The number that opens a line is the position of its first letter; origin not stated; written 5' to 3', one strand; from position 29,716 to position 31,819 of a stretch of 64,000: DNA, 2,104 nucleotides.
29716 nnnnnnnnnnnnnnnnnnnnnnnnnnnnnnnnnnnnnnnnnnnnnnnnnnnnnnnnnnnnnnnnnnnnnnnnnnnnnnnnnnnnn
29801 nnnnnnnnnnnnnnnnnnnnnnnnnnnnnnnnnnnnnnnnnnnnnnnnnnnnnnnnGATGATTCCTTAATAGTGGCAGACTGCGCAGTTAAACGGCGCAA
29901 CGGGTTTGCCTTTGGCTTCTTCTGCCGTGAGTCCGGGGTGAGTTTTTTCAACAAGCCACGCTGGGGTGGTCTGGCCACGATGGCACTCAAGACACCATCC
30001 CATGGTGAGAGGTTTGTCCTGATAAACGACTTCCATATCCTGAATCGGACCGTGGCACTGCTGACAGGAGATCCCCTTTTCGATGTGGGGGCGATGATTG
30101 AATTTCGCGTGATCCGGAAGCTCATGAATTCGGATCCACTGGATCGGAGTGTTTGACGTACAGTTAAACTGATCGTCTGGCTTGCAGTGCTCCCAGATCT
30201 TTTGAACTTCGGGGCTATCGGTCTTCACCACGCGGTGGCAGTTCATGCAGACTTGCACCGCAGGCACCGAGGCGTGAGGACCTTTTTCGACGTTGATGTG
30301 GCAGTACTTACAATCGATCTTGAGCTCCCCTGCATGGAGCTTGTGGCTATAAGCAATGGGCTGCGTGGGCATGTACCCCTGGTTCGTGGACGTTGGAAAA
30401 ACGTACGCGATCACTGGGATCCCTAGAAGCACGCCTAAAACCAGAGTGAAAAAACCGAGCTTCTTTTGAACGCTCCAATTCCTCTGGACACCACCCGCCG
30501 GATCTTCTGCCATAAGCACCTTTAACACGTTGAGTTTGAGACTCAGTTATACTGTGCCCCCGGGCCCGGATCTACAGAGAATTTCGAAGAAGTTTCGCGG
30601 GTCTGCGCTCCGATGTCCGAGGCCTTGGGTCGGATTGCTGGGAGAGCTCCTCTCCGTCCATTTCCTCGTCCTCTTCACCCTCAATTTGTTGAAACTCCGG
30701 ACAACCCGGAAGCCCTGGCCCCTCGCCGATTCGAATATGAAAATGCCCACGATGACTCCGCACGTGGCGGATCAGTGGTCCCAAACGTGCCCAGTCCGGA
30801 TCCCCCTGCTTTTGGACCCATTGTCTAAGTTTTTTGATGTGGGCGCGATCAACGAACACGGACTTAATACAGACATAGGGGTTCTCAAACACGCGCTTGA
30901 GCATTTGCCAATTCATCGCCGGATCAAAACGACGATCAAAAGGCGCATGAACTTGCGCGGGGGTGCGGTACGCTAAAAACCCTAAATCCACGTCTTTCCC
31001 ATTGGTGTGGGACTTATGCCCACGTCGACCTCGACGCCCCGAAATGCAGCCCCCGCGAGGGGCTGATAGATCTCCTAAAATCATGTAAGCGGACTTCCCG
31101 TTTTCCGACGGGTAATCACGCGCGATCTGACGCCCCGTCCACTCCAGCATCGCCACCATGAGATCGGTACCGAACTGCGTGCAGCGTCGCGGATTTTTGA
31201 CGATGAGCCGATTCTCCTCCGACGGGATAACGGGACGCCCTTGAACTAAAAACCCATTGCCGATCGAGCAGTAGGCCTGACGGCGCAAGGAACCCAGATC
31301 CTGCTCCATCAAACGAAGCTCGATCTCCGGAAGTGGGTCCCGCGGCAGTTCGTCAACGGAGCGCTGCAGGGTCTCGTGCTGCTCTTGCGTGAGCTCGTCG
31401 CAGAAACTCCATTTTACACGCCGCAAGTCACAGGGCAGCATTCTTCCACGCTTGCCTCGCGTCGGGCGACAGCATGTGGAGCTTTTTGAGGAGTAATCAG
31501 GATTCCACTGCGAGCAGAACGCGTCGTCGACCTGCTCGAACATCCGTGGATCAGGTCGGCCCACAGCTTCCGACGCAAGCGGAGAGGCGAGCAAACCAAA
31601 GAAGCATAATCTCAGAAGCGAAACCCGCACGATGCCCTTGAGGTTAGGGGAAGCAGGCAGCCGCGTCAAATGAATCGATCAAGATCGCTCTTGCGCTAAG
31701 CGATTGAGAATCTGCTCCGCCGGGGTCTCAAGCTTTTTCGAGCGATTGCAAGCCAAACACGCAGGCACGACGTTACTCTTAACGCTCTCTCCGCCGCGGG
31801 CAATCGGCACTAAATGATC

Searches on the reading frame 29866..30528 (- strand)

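Call 9: search_protein_families(library=pfam, proteins=[window:29866-30528:-], max_evalue=0.0001)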
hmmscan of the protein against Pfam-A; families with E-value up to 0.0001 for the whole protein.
window:29866-30528:- (220 aa): 3 families
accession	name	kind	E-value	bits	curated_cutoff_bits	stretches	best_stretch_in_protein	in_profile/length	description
PF14522.11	Cytochrome_C7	-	9.5e-11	41.8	24.8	1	142-219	2-66/67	Cytochrome c7 and related cytochrome c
PF14537.11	Cytochrom_c3_2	-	3e-08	34.5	25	1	148-219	2-64/79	Cytochrome c3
PF22113.1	Mtrc-MtrF_II-IV_dom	-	2.8e-05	24.1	30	0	72-219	8-163/176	Outer membrane cytochrome MtrC/MtrF-like, domains II/IV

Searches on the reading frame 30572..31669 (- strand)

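Call 9: search_protein_families(library=pfam, proteins=[window:30572-31669:-], max_evalue=0.0001)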
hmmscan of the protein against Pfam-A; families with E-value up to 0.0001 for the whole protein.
window:30572-31669:- (365 aa): 1 family
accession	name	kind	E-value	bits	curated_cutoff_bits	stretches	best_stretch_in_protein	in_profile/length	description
PF03411.18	Peptidase_M74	-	9.6e-12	45.4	25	1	143-239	11-95/240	Penicillin-insensitive murein endopeptidase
